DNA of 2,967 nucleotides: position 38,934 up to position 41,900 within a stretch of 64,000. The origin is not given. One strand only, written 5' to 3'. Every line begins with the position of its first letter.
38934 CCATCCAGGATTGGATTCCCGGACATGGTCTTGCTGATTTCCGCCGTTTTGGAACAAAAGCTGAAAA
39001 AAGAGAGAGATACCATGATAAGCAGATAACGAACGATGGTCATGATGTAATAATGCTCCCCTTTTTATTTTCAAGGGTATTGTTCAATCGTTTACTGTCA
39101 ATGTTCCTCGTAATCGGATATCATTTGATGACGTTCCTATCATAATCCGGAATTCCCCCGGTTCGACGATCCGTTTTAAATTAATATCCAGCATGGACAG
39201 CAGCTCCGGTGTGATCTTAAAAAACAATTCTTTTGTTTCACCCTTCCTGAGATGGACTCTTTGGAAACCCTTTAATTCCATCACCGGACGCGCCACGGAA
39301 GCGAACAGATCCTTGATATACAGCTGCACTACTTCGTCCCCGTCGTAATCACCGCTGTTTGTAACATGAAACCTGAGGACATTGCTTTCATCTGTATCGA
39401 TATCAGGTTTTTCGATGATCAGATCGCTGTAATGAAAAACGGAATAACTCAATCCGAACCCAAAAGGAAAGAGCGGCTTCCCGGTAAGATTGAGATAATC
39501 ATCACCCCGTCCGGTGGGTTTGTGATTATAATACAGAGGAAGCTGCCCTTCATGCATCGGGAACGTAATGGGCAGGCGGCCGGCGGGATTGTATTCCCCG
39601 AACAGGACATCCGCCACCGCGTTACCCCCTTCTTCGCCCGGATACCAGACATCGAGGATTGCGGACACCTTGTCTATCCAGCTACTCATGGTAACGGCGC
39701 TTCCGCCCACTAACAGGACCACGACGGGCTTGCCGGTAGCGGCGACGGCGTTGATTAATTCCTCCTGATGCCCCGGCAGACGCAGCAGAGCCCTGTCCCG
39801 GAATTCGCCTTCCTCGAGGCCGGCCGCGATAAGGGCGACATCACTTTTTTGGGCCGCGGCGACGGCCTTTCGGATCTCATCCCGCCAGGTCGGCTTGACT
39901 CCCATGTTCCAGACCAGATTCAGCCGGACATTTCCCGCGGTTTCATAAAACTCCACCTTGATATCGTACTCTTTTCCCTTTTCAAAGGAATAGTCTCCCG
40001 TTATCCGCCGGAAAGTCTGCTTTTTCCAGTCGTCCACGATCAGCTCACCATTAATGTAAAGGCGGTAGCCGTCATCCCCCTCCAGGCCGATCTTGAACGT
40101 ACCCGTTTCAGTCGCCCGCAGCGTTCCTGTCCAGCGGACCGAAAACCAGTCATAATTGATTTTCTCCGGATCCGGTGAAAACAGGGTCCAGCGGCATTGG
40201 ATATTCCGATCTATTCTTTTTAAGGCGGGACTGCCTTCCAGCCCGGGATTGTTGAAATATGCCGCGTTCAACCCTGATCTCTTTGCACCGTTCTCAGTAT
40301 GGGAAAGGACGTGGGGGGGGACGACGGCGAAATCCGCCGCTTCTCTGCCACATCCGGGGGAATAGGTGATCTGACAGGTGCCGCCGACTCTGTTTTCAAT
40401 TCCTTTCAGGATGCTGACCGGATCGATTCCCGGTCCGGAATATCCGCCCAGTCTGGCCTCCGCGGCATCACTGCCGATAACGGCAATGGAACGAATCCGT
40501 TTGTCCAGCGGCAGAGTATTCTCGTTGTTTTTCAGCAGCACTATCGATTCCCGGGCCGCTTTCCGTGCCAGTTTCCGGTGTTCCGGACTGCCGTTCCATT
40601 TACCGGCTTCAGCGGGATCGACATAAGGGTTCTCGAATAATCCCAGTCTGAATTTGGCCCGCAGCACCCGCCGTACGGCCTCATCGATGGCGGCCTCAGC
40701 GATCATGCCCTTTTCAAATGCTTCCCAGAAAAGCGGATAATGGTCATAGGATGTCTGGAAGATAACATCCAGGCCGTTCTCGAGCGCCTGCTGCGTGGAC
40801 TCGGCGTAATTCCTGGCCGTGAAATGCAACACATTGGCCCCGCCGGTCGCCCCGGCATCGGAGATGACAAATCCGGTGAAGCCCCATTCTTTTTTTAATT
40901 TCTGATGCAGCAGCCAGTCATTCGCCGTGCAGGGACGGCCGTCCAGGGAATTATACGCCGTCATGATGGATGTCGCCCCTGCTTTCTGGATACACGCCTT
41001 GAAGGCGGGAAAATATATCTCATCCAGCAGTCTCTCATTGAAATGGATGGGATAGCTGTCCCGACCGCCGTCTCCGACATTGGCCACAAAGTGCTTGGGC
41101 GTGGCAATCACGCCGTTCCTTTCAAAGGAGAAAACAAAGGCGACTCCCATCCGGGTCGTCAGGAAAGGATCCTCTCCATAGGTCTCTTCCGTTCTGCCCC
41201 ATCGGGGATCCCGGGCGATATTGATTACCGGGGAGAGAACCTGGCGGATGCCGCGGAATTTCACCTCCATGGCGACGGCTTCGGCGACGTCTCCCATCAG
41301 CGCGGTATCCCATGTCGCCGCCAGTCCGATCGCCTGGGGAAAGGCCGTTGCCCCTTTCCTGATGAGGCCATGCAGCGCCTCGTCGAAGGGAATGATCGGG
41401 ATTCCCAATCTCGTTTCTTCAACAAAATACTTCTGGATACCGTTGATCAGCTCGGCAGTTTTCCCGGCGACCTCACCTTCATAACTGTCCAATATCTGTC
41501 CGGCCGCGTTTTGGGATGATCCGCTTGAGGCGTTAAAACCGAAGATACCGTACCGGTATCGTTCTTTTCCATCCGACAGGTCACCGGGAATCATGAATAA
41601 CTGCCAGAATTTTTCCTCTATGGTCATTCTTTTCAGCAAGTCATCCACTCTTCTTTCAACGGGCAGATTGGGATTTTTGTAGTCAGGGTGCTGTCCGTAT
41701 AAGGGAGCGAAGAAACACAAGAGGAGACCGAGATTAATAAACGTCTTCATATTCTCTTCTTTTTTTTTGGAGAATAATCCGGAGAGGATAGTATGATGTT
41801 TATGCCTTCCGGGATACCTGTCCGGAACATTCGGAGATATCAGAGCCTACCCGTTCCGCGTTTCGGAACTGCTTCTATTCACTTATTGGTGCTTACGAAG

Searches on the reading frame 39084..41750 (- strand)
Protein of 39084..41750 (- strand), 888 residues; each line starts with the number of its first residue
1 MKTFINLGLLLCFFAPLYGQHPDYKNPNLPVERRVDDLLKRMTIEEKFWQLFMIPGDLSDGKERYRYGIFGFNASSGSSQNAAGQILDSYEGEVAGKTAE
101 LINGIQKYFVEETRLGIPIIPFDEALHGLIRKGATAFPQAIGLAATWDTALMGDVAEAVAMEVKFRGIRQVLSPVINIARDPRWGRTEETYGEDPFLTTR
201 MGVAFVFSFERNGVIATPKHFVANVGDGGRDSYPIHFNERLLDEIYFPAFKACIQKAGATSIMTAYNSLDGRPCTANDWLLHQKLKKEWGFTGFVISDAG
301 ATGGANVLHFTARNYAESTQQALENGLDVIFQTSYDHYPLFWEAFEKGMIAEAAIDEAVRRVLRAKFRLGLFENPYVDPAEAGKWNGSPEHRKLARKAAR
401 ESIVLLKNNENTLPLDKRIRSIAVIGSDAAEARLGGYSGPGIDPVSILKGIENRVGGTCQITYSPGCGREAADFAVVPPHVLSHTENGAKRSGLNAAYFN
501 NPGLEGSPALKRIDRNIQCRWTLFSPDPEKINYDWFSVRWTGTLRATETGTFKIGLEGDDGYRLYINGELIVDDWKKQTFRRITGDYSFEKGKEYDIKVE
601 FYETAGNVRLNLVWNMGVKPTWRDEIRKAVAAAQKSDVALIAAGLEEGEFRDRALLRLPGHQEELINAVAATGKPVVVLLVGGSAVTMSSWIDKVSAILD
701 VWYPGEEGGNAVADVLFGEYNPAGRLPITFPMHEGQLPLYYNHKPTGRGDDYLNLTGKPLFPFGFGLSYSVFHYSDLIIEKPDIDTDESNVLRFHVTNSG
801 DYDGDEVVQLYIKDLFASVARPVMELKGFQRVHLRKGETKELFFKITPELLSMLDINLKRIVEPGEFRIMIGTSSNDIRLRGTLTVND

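Call 74: search_protein_families(library=ncbifam, proteins=[window:39084-41750:-], max_evalue=0.00001)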
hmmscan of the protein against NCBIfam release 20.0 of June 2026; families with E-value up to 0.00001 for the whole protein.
window:39084-41750:- (888 aa): 8 families
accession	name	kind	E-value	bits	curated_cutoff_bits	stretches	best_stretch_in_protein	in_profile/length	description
NF041776.1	xylosidase_Xyl3A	equivalog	1.2e-168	562.8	1250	1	113-881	41-842/846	xylan 1,4-beta-xylosidase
NF041579.1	betaxyl_Flavo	equivalog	1.1e-154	516.4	1350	2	111-468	59-439/716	beta-xylosidase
NF052329.1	XyloArabinsidase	equivalog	3.3e-150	501.6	1050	2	31-438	2-413/750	beta-xylosidase/alpha-l-arabinosidase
NF011678.0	PRK15098.1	equivalog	1.4e-148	496.6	666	2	32-467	35-462/765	beta-glucosidase BglX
NF052331.1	Bet13-16Glucosase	equivalog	8.6e-144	480.4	1330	2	23-439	4-411/750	exo-beta-d-1,3/1,6-glucosidase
NF041610.1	alph_arabinopyran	equivalog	1.6e-98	330.8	1300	2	134-467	58-369/738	exo-alpha-(1->6)-L-arabinopyranosidase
NF052330.1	BetGlucosiCelf0468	equivalog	2.4e-88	297.3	1300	2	134-439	54-356/817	beta-d-glucosidase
NF003740.0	PRK05337.1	equivalog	3.2e-10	39.7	207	1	131-331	73-279/340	beta-N-acetylhexosaminidase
